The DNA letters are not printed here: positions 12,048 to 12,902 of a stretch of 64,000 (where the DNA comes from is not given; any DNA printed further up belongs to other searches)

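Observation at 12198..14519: Three-gene operon combining a TIR domain with three different PD-(D/E)xK nuclease folds: candidate uncharacterised anti-phage defence system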

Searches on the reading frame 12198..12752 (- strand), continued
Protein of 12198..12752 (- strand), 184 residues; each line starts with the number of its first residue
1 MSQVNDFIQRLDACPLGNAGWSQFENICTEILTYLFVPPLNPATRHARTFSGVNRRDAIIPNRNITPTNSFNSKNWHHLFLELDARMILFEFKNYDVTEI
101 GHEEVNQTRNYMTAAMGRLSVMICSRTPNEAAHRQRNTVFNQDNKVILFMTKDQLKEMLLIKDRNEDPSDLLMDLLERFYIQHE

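Call 42: fold_search(model_id=the predicted structure, library=pdb)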
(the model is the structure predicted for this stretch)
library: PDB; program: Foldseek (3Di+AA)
matches with E <= 10: 620; with E <= 0.001: 0
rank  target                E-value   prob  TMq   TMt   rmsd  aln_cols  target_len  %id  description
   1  8yfq_E                3.1e-03  1.00  0.36  0.32   5.8       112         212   13  Cryo EM structure of Komagataella phaffii RNAPII-Rat1-Rai1 pre-termination complex (released 2024-09-25)
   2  5xog_E                6.9e-03  0.96  0.40  0.36   7.8       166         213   11  RNA Polymerase II elongation complex bound with Spt5 KOW5 and Elf1 (released 2017-08-16)
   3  5x4z_E                7.4e-03  0.89  0.35  0.31   8.0       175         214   13  RNA Polymerase II from Komagataella Pastoris (Type-1 crystal) (released 2017-05-17)
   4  4c2m_E                1.6e-02  0.80  0.34  0.30   9.5       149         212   11  Structure of RNA polymerase I at 2.8 A resolution (released 2013-10-23)
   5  5lhc_B                2.4e-02  0.90  0.48  0.18   6.6       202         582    9  The structure of D456A mutant of Nt.BspD6I nicking endonuclease at 0.24 nm resolution . (released 2017-08-16)
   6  9g1x_E                2.4e-02  0.87  0.35  0.32   8.5       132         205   11  Yeast RNA polymerase I elongation complex stalled by an apurinic site, 11-subunit (released 2025-06-18)
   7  1k83_E                3.5e-02  0.77  0.39  0.34   8.0       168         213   11  Crystal Structure of Yeast RNA Polymerase II Complexed with the Inhibitor Alpha Amanitin (released 2002-02-13)
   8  1i50_E                3.5e-02  0.57  0.38  0.33  10.0       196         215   10  RNA POLYMERASE II CRYSTAL FORM II AT 2.8 A RESOLUTION (released 2001-04-23)
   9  9ja1_E                4.3e-02  0.85  0.30  0.27   4.7       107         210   12  The RNA polymerase II elongation complex from Saccharomyces cerevisiae (released 2024-09-04)
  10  1fok_A                4.6e-02  0.95  0.52  0.20   5.2       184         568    6  STRUCTURE OF RESTRICTION ENDONUCLEASE FOKI BOUND TO DNA (released 1997-12-03)
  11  8uhd_E                8.9e-02  0.98  0.32  0.29   2.5        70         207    7  Structure of paused transcription complex Pol II-DSIF-NELF - post-translocated (released 2024-03-20)
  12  1i6h_E                9.5e-02  0.54  0.36  0.31   9.0       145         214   12  RNA POLYMERASE II ELONGATION COMPLEX (released 2001-04-23)
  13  4bxo_A                9.5e-02  0.47  0.26  0.24   5.7        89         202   16  Architecture and DNA recognition elements of the Fanconi anemia FANCM- FAAP24 complex (released 2013-08-28)
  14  1dzf                  1.0e-01  0.72  0.30  0.27   4.8       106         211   13  RPB5 from S.cerevisiae (released 2000-06-09)
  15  2fok_A                1.0e-01  0.63  0.45  0.18   6.2       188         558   10  STRUCTURE OF RESTRICTION ENDONUCLEASE FOKI (released 1998-06-17)
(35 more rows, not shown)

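Call 64: search_protein_representatives(alignment_id=A1)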
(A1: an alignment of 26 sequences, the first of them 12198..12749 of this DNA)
Query: 26 sequences, 184 profile positions. Proteins with E-value up to 0.001 (for the whole library): 1940; up to 1e-10: 1182; up to 1e-30: 36. The best 150 are listed.
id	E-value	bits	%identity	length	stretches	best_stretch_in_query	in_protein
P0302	8.8e-79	280.0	-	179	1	1-184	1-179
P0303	9.1e-60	218.0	-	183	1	1-184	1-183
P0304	9.5e-54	198.4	-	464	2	4-184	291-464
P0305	1.4e-52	194.6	-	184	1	4-183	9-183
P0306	5.0e-52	192.8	-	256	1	3-181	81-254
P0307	6.3e-51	189.2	-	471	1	3-182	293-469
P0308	6.9e-50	185.8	-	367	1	3-181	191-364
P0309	6.2e-49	182.7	-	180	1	5-182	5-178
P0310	2.1e-48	180.9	-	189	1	6-179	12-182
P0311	1.1e-47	178.6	-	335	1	4-182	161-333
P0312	9.8e-46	172.3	-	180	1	5-182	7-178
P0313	3.0e-45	170.7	-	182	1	5-181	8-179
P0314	1.3e-44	168.6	-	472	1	5-184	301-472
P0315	2.3e-44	167.8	-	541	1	5-184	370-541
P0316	1.8e-43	164.8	-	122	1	61-184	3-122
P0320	3.5e-42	160.7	-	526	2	6-184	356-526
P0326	3.4e-37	144.4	-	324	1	6-181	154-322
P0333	1.0e-33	133.0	-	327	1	3-180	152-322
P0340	3.6e-30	121.5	-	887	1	3-172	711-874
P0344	2.7e-29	118.7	-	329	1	4-180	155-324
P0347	1.9e-28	115.9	-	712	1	9-181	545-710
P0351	3.6e-28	115.0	-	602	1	3-180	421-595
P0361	2.6e-27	112.2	-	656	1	3-183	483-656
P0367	7.2e-27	110.8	-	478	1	3-179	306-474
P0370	1.7e-26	109.5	-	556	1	5-181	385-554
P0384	1.8e-25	106.2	-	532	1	6-180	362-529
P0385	2.4e-25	105.8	-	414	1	7-171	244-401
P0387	2.6e-25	105.7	-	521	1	2-180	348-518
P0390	3.1e-25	105.4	-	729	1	5-182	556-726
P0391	3.3e-25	105.3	-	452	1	2-180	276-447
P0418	6.2e-24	101.2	-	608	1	5-169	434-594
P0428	1.5e-23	99.9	-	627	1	3-168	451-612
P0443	2.6e-23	99.1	-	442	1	3-180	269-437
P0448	3.1e-23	98.9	-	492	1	9-176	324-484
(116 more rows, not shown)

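Call 67: search_protein_families(library=pfam, alignment_id=A4, max_evalue=0.001)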
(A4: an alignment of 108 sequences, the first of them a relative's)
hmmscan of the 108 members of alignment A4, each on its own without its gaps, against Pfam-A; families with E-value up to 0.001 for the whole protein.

A. member 1, P0304 (464 aa): 4 families
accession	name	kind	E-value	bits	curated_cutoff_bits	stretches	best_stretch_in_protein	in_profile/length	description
PF13676.11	TIR_2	-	1.8e-31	109.6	28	1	4-124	1-122/122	TIR domain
PF04471.18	Mrr_cat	-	4.5e-21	75.6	21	1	138-262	2-114/115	Restriction endonuclease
PF01582.25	TIR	-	3.1e-08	34.1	21.3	1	8-95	10-96/179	TIR domain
PF08937.16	ThsB_TIR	-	1.8e-05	25.5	21.2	1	42-80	47-85/100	Thoeris protein ThsB, TIR-like domain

B. families by the number of members that match (of 108 scanned): 36 families (the first 25 are shown)
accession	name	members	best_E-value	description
PF04471.18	Mrr_cat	45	1.2e-21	Restriction endonuclease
PF22722.2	NA-iREase1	4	8.3e-07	NACHT-associated inactive Restriction Endonuclease 1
PF01661.27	Macro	3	8.2e-23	Macro domain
PF13646.12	HEAT_2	2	3.9e-38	HEAT repeats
PF13676.11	TIR_2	2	1.8e-31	TIR domain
PF01582.25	TIR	2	1.7e-11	TIR domain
PF13366.12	PDDEXK_3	2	1.5e-07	PD-(D/E)XK nuclease superfamily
PF00072.30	Response_reg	2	9e-07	Response regulator receiver domain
PF08937.16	ThsB_TIR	2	1.1e-06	Thoeris protein ThsB, TIR-like domain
PF00145.23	DNA_methylase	1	1.6e-40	C-5 cytosine-specific DNA methylase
PF02985.28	HEAT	1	8.9e-33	HEAT repeat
PF13289.12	SIR2_2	1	2.2e-27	SIR2-like domain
PF13175.12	AAA_15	1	6.5e-24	AAA ATPase domain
PF13619.11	KTSC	1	3.3e-22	KTSC domain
PF13304.12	AAA_21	1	1.5e-19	AAA domain, putative AbiEii toxin, Type IV TA system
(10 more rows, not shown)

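Call 68: search_protein_families(library=padloc, proteins=[P0311, P0326, P0333, P0344, P0308, P0307, P0315, P0320, P0340, P0347], max_evalue=0.00001)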
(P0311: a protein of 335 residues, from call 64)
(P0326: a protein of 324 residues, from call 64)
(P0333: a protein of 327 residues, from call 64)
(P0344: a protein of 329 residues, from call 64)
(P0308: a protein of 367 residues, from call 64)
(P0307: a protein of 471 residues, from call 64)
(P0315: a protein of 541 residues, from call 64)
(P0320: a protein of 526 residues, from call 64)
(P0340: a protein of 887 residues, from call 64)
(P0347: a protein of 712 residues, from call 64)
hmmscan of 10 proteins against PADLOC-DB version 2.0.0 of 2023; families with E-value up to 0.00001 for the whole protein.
P0311 (335 aa): 7 families
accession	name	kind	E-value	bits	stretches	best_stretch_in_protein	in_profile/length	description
PDLC04597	PDC-M36A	-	9.1e-21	72.2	1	166-330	287-451/457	-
PDLC04598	PDC-M36A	-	4.2e-14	50.7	1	172-331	166-325/330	-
PDLC04815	PDC-S02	-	1.5e-11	42.2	1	12-132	209-318/346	-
PDLC04796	PDC-S02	-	2e-09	34.9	1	4-108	239-336/390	-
PDLC04819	PDC-S02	-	7.2e-09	33.3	1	8-132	196-306/334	-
PDLC04715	PDC-M58A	-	2.2e-07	28.9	1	14-139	13-137/154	-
PDLC04806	PDC-S02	-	9.9e-06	23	0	10-108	187-279/324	-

P0326 (324 aa): 2 families
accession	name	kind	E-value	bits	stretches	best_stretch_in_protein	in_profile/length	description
PDLC04597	PDC-M36A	-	1.5e-20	71.4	1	156-304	286-434/457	-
PDLC04598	PDC-M36A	-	7.4e-16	56.5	1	131-302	139-305/330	-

P0333 (327 aa): 4 families
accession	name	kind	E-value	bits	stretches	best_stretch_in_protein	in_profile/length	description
PDLC04597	PDC-M36A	-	6.8e-20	69.3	1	154-322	283-452/457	-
PDLC04598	PDC-M36A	-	5.6e-15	53.6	1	145-321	148-324/330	-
PDLC00628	ZorD1|ZorD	-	6.3e-07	25.4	1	6-147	1027-1166/1171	"SWI2/SNF2 helicase, Mrr-like nuclease"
PDLC00631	ZorD1|ZorD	-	1.1e-06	24.7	1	4-125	946-1065/1071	"SWI2/SNF2 helicase, Mrr-like nuclease"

P0344 (329 aa): 2 families
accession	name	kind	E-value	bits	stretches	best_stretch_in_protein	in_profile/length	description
PDLC04597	PDC-M36A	-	4.1e-15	53.5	1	161-307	288-434/457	-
PDLC04598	PDC-M36A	-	5.5e-12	43.8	1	174-320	176-321/330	-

P0308 (367 aa): 2 families
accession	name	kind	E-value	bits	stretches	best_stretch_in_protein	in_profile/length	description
PDLC04597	PDC-M36A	-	9.4e-16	55.6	1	193-355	283-444/457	-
PDLC04598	PDC-M36A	-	5.2e-11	40.6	1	198-338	164-299/330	-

P0307 (471 aa): 16 families
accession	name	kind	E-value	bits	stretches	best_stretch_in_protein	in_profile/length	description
PDLC05062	PDC-S66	-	5.2e-21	73.3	1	4-128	151-276/282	-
PDLC04597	PDC-M36A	-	4e-19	66.8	1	295-463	286-448/457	-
PDLC04598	PDC-M36A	-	5.2e-15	53.7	1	297-446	161-303/330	-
PDLC02421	Aga_TIR-PNTD1-PNTD2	-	1.3e-13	48.9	1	3-138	5-139/430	Class I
PDLC02403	Aga_TIR-PNTD1-PNTD2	-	3.6e-13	47.4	1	4-131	5-134/443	Class I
PDLC00417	ThsB1|ThsB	-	5.4e-11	40.5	1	4-93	169-258/303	TIR-like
PDLC03015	TIR-NLR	-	1.7e-09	35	1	1-98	1-97/824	-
PDLC02962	RT-TIR_XII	-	9.6e-08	29.3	1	18-116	363-461/478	single gene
PDLC00436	ThsB1|ThsB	-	6.3e-07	27.1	1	2-98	36-135/183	TIR-like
PDLC02012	SAVED5--SAVED_TIR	-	8.1e-07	26.5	1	2-88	14-100/404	-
PDLC04806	PDC-S02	-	8.6e-07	26.5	0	142-269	185-308/324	-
PDLC02416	Aga_REase-TIR-PNTD1-PNTD2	-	9.6e-07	25.8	0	5-141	159-294/572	Class I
PDLC00431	ThsB1|ThsB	-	1.6e-06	26.7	1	37-136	46-149/162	TIR-like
PDLC03957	bSEFIR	-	2.7e-06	25.5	1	3-282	40-285/412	-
PDLC02961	RT-TIR_XII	-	4.6e-06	23.8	0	19-101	361-442/475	single gene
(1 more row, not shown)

P0315 (541 aa): 3 families
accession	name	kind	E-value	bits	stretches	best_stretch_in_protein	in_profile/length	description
PDLC04597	PDC-M36A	-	2.5e-18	64.2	1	373-532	286-447/457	-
PDLC04598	PDC-M36A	-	6.2e-14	50.2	1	373-529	159-317/330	-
PDLC04815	PDC-S02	-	1e-07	29.6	1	216-349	204-328/346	-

P0320 (526 aa): 4 families
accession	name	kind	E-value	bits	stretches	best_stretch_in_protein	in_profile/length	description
PDLC04597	PDC-M36A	-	6.2e-21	72.7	1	346-518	277-448/457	-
PDLC04598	PDC-M36A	-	2.4e-13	48.2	1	370-516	174-319/330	-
PDLC04815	PDC-S02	-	3e-09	34.7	1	177-340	178-334/346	-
PDLC04796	PDC-S02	-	3.3e-08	30.9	1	201-325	241-357/390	-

P0340 (887 aa): 2 families
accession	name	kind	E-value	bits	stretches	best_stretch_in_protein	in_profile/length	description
PDLC04597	PDC-M36A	-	3.4e-22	76.9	1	726-883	298-453/457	-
PDLC04598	PDC-M36A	-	2e-18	64.9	1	731-882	176-325/330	-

P0347 (712 aa): 3 families
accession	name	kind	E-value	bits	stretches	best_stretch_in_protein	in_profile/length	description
PDLC02919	HEAT-ARM_XIII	-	3.1e-17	59.3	1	284-480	774-925/1972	-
PDLC04597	PDC-M36A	-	5.3e-15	53.2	1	478-703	227-446/457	-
PDLC04598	PDC-M36A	-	6e-11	40.4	1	511-703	129-319/330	-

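Call 69: search_protein_families(library=pfam, proteins=[P0307, P0315, P0320, P0340, P0347, P0351, P0361, P0370, P0390, P0308], max_evalue=0.001)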
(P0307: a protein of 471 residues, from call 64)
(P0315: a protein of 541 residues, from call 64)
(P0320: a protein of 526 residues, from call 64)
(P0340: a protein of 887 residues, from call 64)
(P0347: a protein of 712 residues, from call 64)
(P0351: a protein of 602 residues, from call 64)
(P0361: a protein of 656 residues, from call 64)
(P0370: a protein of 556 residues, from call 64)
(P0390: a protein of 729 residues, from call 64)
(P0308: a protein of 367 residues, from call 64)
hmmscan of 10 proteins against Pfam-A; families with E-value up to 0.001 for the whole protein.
P0307 (471 aa): 4 families
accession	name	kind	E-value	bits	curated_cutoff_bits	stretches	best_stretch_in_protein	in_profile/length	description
PF13676.11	TIR_2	-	2.5e-28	99.5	28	1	4-125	1-122/122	TIR domain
PF04471.18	Mrr_cat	-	1.7e-19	70.5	21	1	142-262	4-115/115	Restriction endonuclease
PF01582.25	TIR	-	1.7e-11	44.7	21.3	1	5-95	5-96/179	TIR domain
PF08937.16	ThsB_TIR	-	1.1e-06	29.4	21.2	1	6-91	2-91/100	Thoeris protein ThsB, TIR-like domain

P0315 (541 aa): 1 family
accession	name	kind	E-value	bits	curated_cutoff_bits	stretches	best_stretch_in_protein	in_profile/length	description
PF04471.18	Mrr_cat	-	9.2e-13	48.8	21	1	220-337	7-112/115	Restriction endonuclease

P0320 (526 aa): 2 families
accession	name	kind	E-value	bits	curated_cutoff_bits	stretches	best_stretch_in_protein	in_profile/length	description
PF04471.18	Mrr_cat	-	1.1e-14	54.9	21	1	201-325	2-115/115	Restriction endonuclease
PF22722.2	NA-iREase1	-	2.3e-05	24.8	27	1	208-309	1-95/106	NACHT-associated inactive Restriction Endonuclease 1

P0340 (887 aa): 0 families

P0347 (712 aa): 9 families
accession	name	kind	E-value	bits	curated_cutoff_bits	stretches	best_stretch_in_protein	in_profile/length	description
PF13646.12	HEAT_2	-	3.9e-38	130.1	27.7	5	155-236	3-86/88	HEAT repeats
PF02985.28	HEAT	-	8.9e-33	109.6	23.5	0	156-180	5-29/31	HEAT repeat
PF12717.13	Cnd1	-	4.3e-17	63.1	26.4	2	185-293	24-133/162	non-SMC mitotic condensation complex subunit 1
PF24714.1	TOR1L1_N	-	1.7e-10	41.2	43.3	1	186-350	86-256/281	TORTIFOLIA1 N-terminal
PF13513.12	HEAT_EZ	-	4.5e-08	33.9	27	0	286-326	2-52/55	HEAT-like repeat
PF21581.3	SCD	-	1.8e-06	28.6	27.5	0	158-183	37-62/75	Stromalin conservative domain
PF25151.1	TPR_Trm732_C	-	3.6e-06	27.4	27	0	156-194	102-140/159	Trm732, C-terminal TPR repeats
PF25786.1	HEAT_GCN1_C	-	7.5e-06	26.5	27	0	154-211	30-96/151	GCN1-like, C-terminal HEAT repeats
PF21547.3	TTI1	-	0.00019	21.7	27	0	187-242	4-59/90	TELO2-interacting protein 1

P0351 (602 aa): 7 families
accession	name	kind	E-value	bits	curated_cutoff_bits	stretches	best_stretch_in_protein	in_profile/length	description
PF13175.12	AAA_15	-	6.5e-24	85.7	32.1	2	1-50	1-50/374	AAA ATPase domain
PF13304.12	AAA_21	-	1.5e-19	71.6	27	1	25-315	1-303/304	AAA domain, putative AbiEii toxin, Type IV TA system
PF02463.25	SMC_N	-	3.4e-14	53.2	40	1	2-54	1-61/220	RecF/RecN/SMC N terminal domain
PF13476.12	AAA_23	-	4.6e-14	54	27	1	5-117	1-123/201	AAA domain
PF13555.12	AAA_29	-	3.3e-06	27.2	27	1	3-47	1-46/61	P-loop containing region of AAA domain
PF04310.18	MukB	-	0.00046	20.4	23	1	3-47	6-50/226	MukB N-terminal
PF13514.12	AAA_27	-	0.00074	19.6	22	0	1-44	1-47/206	AAA domain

P0361 (656 aa): 1 family
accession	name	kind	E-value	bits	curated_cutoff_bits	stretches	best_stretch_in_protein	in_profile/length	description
PF06508.19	QueC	-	6.3e-09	36.1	22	1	230-353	95-203/210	Queuosine biosynthesis protein QueC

P0370 (556 aa): 1 family
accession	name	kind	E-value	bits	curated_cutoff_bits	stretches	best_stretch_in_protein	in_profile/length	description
PF00145.23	DNA_methylase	-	1.6e-40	140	22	1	2-325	25-323/324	C-5 cytosine-specific DNA methylase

P0390 (729 aa): 0 families

P0308 (367 aa): 1 family
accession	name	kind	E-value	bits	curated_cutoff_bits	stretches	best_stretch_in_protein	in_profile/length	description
PF04471.18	Mrr_cat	-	3.2e-09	37.4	21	1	40-157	3-112/115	Restriction endonuclease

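Call 71: search_protein_families(library=padloc, alignment_id=A5, max_evalue=1e-10)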
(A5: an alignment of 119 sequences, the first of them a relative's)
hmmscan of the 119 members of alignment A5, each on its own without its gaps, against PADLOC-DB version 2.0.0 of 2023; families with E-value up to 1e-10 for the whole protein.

A. member 1, L013:468-2690:+ (741 aa): 1 family
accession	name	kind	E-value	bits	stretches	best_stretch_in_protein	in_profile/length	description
PDLC04135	mad3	-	1.1e-33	115.3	1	622-716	245-350/374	mads_3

B. families by the number of members that match (of 119 scanned): 161 families (the first 25 are shown)
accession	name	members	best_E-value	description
PDLC04135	mad3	3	1.1e-33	mads_3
PDLC02960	RT-Protease_XI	2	1.2e-18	single gene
PDLC04140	mad8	2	1.4e-18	mads_8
PDLC02959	RT-Protease_XI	2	3.1e-18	single gene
PDLC02188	HerA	1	2.2e-252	-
PDLC04105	HerA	1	2.4e-130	-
PDLC02649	DrmMII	1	6e-90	DrmMII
PDLC04102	HerA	1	3.9e-78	-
PDLC04104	HerA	1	1.2e-77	-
PDLC04098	HerA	1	6.3e-75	-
PDLC04998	PDC-S32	1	5.5e-74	-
PDLC01136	RT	1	1.1e-73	RT (reverse transcriptase)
PDLC03232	MTase_II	1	6.1e-73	Type II methyltransferase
PDLC04106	HerA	1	1.4e-72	-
PDLC03378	MTase_II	1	1.9e-64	Type II methyltransferase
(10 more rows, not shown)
